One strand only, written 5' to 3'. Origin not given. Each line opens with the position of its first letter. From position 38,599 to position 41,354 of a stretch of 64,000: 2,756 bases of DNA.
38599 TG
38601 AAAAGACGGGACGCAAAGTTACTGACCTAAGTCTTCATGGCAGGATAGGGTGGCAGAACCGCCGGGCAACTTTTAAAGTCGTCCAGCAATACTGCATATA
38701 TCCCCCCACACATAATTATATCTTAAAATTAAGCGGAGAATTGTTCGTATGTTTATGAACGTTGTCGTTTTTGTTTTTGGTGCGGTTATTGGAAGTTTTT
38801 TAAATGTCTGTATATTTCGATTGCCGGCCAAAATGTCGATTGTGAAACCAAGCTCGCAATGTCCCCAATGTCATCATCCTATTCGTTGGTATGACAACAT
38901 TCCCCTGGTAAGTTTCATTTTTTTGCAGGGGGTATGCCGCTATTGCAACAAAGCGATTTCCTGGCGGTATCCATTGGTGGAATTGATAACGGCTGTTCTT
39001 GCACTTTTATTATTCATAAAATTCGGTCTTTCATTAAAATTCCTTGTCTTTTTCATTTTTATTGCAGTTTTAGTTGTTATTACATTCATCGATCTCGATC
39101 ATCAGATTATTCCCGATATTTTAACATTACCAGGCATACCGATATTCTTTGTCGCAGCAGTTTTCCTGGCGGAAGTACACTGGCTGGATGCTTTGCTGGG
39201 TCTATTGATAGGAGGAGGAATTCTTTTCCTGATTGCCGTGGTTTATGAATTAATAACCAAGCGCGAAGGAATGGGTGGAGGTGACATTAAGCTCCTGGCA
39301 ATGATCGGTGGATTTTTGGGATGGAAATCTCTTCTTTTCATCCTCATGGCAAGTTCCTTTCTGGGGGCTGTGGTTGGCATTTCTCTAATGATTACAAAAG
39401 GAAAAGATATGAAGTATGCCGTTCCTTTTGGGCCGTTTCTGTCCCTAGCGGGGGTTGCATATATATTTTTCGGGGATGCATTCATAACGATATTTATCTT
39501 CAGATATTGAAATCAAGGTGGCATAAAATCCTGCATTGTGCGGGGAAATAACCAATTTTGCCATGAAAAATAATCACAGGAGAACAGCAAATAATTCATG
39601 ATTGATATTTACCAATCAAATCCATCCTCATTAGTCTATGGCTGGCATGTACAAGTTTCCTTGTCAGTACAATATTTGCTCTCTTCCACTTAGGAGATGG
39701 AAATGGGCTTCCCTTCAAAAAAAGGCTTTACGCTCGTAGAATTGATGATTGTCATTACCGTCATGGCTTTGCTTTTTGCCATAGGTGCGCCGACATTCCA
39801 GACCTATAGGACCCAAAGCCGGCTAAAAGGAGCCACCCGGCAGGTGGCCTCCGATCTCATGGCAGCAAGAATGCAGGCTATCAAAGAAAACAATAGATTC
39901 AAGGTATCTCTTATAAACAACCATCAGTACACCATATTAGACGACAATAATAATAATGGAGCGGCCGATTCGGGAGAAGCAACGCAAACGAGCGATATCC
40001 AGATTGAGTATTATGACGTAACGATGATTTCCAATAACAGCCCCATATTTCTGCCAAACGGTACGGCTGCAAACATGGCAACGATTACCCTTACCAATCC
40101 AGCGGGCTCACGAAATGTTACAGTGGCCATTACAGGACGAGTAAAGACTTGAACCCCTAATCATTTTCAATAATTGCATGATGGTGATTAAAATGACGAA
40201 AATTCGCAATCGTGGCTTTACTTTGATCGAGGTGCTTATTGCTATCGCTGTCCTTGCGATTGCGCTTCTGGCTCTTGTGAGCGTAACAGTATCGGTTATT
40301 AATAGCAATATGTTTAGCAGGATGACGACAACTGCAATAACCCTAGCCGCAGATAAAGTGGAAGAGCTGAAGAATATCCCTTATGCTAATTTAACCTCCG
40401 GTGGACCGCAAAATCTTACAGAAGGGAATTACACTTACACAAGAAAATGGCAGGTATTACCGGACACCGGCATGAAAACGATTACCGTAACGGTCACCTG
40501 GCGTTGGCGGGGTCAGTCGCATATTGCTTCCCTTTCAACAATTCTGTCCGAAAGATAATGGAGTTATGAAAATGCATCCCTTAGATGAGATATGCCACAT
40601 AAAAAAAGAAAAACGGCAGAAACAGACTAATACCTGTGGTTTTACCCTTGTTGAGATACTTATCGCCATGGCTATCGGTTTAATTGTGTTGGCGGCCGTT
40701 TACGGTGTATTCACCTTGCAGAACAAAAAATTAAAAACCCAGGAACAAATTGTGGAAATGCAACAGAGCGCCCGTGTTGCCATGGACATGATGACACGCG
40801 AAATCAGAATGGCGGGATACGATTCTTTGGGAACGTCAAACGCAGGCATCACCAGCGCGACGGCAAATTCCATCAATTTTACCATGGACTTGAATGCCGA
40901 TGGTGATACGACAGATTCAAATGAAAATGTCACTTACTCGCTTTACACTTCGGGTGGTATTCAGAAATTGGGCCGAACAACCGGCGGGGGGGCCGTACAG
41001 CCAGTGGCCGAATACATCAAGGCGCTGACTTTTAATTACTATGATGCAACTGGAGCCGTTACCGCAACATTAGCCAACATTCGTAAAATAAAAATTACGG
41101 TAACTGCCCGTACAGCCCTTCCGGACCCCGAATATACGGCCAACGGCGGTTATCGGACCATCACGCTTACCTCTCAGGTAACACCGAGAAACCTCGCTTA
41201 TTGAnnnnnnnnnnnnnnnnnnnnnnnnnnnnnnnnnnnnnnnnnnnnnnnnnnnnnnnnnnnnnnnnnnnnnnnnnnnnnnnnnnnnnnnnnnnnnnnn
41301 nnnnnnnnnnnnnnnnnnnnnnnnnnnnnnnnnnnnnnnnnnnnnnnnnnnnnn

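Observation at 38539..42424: GEMM-I (c-di-GMP-I class) riboswitch candidate heading a pilD plus four-minor-pilin operon with no major pilin or motor genes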

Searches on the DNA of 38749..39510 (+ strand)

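Call 23: search_rna_families(sources=[L021, L022, L029, L046, L048, L049, L050, L051, L052, L055, L056, L059, L060, L069, L071], threshold=gathering)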
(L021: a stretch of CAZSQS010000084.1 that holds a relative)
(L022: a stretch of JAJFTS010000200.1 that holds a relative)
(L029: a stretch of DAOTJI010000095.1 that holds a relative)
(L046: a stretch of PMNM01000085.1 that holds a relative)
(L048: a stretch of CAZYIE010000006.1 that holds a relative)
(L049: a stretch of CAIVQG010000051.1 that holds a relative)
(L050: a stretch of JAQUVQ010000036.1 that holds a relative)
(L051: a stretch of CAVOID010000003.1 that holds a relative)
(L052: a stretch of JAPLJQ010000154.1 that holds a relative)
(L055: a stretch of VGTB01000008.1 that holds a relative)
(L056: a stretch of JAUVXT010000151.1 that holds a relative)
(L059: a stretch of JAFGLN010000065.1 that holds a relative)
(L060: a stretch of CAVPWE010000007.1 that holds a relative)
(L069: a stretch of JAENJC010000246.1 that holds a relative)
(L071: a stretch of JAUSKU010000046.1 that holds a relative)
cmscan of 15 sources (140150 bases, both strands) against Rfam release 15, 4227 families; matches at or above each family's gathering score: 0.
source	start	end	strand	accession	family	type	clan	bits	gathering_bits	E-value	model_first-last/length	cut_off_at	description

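Call 24: search_rna_families(sources=[L061, L062, L063, L064, L065, L068, L070, L072, L073, L074, L075, L076, L078], threshold=gathering)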
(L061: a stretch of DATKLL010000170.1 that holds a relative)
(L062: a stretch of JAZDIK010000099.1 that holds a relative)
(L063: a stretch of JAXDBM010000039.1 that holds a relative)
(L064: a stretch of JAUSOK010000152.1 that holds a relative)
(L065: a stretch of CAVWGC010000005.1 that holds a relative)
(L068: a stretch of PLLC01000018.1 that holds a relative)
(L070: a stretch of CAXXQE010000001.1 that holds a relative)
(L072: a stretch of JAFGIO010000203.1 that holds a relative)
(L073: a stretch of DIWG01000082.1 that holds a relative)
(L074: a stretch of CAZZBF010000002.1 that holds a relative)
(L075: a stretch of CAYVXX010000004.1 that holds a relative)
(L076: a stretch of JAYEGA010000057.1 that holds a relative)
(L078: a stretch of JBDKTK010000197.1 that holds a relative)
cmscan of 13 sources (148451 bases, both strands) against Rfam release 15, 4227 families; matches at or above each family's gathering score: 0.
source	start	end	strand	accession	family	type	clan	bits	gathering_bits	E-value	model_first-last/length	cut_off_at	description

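Call 57: search_rna_families(sources=[L026, L034, L037, L058, L080, L010, L016, L041, L011, L045, L067, L077, L079], threshold=gathering)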
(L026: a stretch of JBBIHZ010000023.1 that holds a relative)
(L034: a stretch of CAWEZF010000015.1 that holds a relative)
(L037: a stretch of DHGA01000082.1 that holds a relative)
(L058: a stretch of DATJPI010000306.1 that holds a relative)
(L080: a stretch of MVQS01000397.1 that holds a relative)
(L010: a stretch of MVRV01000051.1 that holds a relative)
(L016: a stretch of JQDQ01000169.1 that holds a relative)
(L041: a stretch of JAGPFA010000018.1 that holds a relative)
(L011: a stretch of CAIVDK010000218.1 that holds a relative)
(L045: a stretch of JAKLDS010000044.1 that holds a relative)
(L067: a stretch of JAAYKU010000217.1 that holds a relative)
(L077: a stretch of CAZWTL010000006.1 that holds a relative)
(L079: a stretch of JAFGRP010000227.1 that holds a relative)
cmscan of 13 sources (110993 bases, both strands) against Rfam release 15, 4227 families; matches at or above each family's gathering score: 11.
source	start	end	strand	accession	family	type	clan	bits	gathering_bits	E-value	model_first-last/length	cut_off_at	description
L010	5824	5917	+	RF01051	c-di-GMP-I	Cis-reg; riboswitch;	CL00126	79.8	35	8.1e-14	1-87/87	no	c-di-GMP-I riboswitch aptamer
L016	5823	5913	+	RF01051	c-di-GMP-I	Cis-reg; riboswitch;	CL00126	77.5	35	2.9e-13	1-87/87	no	c-di-GMP-I riboswitch aptamer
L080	1657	1744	+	RF01051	c-di-GMP-I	Cis-reg; riboswitch;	CL00126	73.4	35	3e-12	1-87/87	no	c-di-GMP-I riboswitch aptamer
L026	5844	5935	+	RF01051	c-di-GMP-I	Cis-reg; riboswitch;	CL00126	72.3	35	5.3e-12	1-87/87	no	c-di-GMP-I riboswitch aptamer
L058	1650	1737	+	RF01051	c-di-GMP-I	Cis-reg; riboswitch;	CL00126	72.3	35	5.3e-12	1-87/87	no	c-di-GMP-I riboswitch aptamer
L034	1435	1528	+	RF01051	c-di-GMP-I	Cis-reg; riboswitch;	CL00126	71.6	35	7.9e-12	1-87/87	no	c-di-GMP-I riboswitch aptamer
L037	1624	1717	+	RF01051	c-di-GMP-I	Cis-reg; riboswitch;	CL00126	68.6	35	4.4e-11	1-87/87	no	c-di-GMP-I riboswitch aptamer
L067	5849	5929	+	RF03167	c-di-GMP-I-GGC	Cis-reg; riboswitch;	CL00126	64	59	1.5e-12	1-80/80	no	c-di-GMP-I-GGC riboswitch aptamer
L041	5837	5916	+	RF03167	c-di-GMP-I-GGC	Cis-reg; riboswitch;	CL00126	62.7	59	3.5e-12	1-80/80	no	c-di-GMP-I-GGC riboswitch aptamer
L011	29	115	+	RF01051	c-di-GMP-I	Cis-reg; riboswitch;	CL00126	58.7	35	1.1e-08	1-87/87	no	c-di-GMP-I riboswitch aptamer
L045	5810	5900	+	RF01051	c-di-GMP-I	Cis-reg; riboswitch;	CL00126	57.6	35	2.1e-08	1-87/87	no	c-di-GMP-I riboswitch aptamer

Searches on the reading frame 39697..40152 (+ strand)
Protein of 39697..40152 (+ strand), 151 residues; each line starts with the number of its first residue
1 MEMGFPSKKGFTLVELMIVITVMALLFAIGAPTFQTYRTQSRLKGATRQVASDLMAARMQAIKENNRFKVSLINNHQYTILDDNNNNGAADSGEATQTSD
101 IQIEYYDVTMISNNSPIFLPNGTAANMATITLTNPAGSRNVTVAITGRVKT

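Call 4: search_protein_families(library=pfam, proteins=[window:39697-40152:+], max_evalue=0.01)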
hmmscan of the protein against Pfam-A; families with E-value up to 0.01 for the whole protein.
window:39697-40152:+ (151 aa): 2 families
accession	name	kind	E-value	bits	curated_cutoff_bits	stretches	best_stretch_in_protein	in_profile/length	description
PF12019.13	GspH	-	3e-15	57.1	21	1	46-147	1-108/108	Type II transport protein GspH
PF07963.17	N_methyl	-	4.8e-08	32.7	21.2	1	8-29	4-25/27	Prokaryotic N-terminal methylation motif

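Call 5: search_protein_families(library=ncbifam, proteins=[window:39697-40152:+], max_evalue=0.01)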
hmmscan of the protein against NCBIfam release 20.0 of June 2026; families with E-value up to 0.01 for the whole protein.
window:39697-40152:+ (151 aa): 14 families
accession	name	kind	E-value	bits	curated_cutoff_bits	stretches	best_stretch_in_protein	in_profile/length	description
NF007800.0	PRK10506.1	equivalog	2.3e-18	66.5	158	1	7-150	7-150/163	prepilin peptidase-dependent protein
TIGR02596.1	TIGR02596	subfamily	4.6e-13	49.7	70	1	11-73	1-63/196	Verru_Chthon cassette protein D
TIGR01708.2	typeII_sec_gspH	equivalog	1.1e-09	38.5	80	1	9-93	2-84/169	type II secretion system minor pseudopilin GspH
NF040982.1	ComGD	equivalog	1.8e-09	38.1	70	1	8-140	1-124/139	competence type IV pilus minor pilin ComGD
NF007862.0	PRK10574.1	equivalog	4.1e-09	36.7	138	1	8-59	4-55/145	prepilin peptidase-dependent pilin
NF041775.1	typeIV_PilA_Myxo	equivalog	2e-08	34.5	400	1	6-133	8-137/214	type IV pilin protein PilA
TIGR02532.1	IV_pilin_GFxxxE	domain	1.8e-07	30.7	16.3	1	8-30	1-23/24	prepilin-type N-terminal cleavage/methylation domain-containing protein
NF047827.1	T3SSXpsH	equivalog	4.4e-06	26.5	160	1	9-76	1-67/145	type II secretion system protein XpsH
NF041002.1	pilin_ComGF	equivalog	4.7e-06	26.9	80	1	8-91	1-82/139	competence type IV pilus minor pilin ComGF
TIGR01710.1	typeII_sec_gspG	equivalog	4.7e-06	26.7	88.85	1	9-52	1-44/134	type II secretion system major pseudopilin GspG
NF040999.1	pilin_ComGC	equivalog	2.5e-05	24.4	75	1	8-50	1-43/84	competence type IV pilus major pilin ComGC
NF038303.1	EPS_HpsB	equivalog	0.00016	21.8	150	1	8-98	2-95/211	hormogonium polysaccharide secretion pseudopilin HpsB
NF041013.1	T4P_ComGE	equivalog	0.0017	18.4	49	1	8-83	3-80/83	competence type IV pilus minor pilin ComGE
TIGR02523.1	type_IV_pilV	equivalog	0.0048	17.4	52.2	1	9-138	2-130/139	type IV pilus modification protein PilV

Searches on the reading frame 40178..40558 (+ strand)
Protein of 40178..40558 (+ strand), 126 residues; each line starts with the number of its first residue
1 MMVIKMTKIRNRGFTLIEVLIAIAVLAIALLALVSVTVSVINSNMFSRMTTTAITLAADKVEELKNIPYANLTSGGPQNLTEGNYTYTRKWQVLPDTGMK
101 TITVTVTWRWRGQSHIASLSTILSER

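Call 4: search_protein_families(library=pfam, proteins=[window:40178-40558:+], max_evalue=0.01)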
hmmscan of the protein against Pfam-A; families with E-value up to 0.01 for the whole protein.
window:40178-40558:+ (126 aa): 2 families
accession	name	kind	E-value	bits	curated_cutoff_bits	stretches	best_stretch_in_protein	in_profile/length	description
PF07963.17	N_methyl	-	1.6e-09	37.4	21.2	1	10-33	3-26/27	Prokaryotic N-terminal methylation motif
PF03617.18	IBV_3A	-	0.0067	16.8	25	0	26-50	27-51/57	IBV 3A protein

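Call 5: search_protein_families(library=ncbifam, proteins=[window:40178-40558:+], max_evalue=0.01)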
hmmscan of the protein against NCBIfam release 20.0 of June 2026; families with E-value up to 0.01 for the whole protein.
window:40178-40558:+ (126 aa): 15 families
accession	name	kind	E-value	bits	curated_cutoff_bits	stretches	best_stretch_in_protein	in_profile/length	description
TIGR01707.1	gspI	equivalog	4.3e-10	40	44.35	1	13-107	1-97/101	type II secretion system minor pseudopilin GspI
TIGR02523.1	type_IV_pilV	equivalog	1.4e-09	38.5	52.2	1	12-70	2-60/139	type IV pilus modification protein PilV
TIGR02532.1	IV_pilin_GFxxxE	domain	5.8e-07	29.1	16.3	1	12-33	2-23/24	prepilin-type N-terminal cleavage/methylation domain-containing protein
NF047828.1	T3SSXpsI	equivalog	3.7e-05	23.7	150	1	12-67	2-56/132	type II secretion system protein XpsI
NF041013.1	T4P_ComGE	equivalog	4.1e-05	23.6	49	1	11-44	3-36/83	competence type IV pilus minor pilin ComGE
TIGR01711.1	gspJ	equivalog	6e-05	22.9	64.85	1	12-52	1-41/192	type II secretion system minor pseudopilin GspJ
NF041002.1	pilin_ComGF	equivalog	8.3e-05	22.8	80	1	11-44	1-34/139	competence type IV pilus minor pilin ComGF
NF038303.1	EPS_HpsB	equivalog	0.00012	22.1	150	1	11-53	2-44/211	hormogonium polysaccharide secretion pseudopilin HpsB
NF007848.0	PRK10557.1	equivalog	0.00062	19.1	120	1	5-36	4-35/192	prepilin peptidase-dependent protein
TIGR01708.2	typeII_sec_gspH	equivalog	0.0035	17.4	80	1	12-38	2-27/169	type II secretion system minor pseudopilin GspH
NF041775.1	typeIV_PilA_Myxo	equivalog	0.0052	16.8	400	1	8-35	7-32/214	type IV pilin protein PilA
TIGR02599.1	TIGR02599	subfamily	0.0053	16.1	256.5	1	13-42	1-30/361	Verru_Chthon cassette protein C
NF006453.0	PRK08808.1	equivalog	0.0055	15.8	295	1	6-39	1-33/211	type II secretion system protein J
NF038083.1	CU044_5270_fam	subfamily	0.0067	16.3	100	1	19-112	32-134/284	CU044_5270 family protein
NF007660.0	PRK10332.1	equivalog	0.0094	16.5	86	0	10-68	7-64/107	prepilin-type N-terminal cleavage/methylation domain-containing protein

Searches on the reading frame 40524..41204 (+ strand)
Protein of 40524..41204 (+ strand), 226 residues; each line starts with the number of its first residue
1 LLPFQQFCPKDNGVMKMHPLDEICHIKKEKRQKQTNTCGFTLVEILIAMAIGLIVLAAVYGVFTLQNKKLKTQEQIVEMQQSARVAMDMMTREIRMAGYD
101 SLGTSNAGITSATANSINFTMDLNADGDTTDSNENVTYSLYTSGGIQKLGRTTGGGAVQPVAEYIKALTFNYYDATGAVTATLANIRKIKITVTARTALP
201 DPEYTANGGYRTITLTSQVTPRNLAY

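Call 4: search_protein_families(library=pfam, proteins=[window:40524-41204:+], max_evalue=0.01)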
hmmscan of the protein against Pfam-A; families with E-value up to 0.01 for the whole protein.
window:40524-41204:+ (226 aa): 1 family
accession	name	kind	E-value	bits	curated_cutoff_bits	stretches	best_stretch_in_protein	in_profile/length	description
PF07963.17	N_methyl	-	3.1e-08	33.3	21.2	1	37-60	4-27/27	Prokaryotic N-terminal methylation motif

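Call 5: search_protein_families(library=ncbifam, proteins=[window:40524-41204:+], max_evalue=0.01)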
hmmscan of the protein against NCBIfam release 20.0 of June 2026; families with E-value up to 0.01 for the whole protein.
window:40524-41204:+ (226 aa): 11 families
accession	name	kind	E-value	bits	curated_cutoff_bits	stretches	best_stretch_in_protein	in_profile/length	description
NF007848.0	PRK10557.1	equivalog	1.1e-10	41.2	120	1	30-128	3-102/192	prepilin peptidase-dependent protein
TIGR02532.1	IV_pilin_GFxxxE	domain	3.6e-06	26.6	16.3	1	38-60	2-24/24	prepilin-type N-terminal cleavage/methylation domain-containing protein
NF038304.1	EPS_HpsC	equivalog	5.4e-06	26.2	200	1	26-103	11-88/318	hormogonium polysaccharide secretion pseudopilin HpsC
TIGR02599.1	TIGR02599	subfamily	1.4e-05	24.5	256.5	1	39-101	1-63/361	Verru_Chthon cassette protein C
NF041002.1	pilin_ComGF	equivalog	5.4e-05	23.4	80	1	39-109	3-70/139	competence type IV pilus minor pilin ComGF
TIGR02523.1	type_IV_pilV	equivalog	8.6e-05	23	52.2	1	38-127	2-82/139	type IV pilus modification protein PilV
NF041013.1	T4P_ComGE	equivalog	0.00013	22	49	1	39-88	5-54/83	competence type IV pilus minor pilin ComGE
TIGR01707.1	gspI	equivalog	0.00023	21.6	44.35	1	39-121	1-79/101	type II secretion system minor pseudopilin GspI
TIGR01711.1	gspJ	equivalog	0.00055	19.8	64.85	1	39-97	2-60/192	type II secretion system minor pseudopilin GspJ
NF007800.0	PRK10506.1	equivalog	0.0018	18.1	158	1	34-95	5-59/163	prepilin peptidase-dependent protein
NF007660.0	PRK10332.1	equivalog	0.0062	17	86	1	36-91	7-62/107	prepilin-type N-terminal cleavage/methylation domain-containing protein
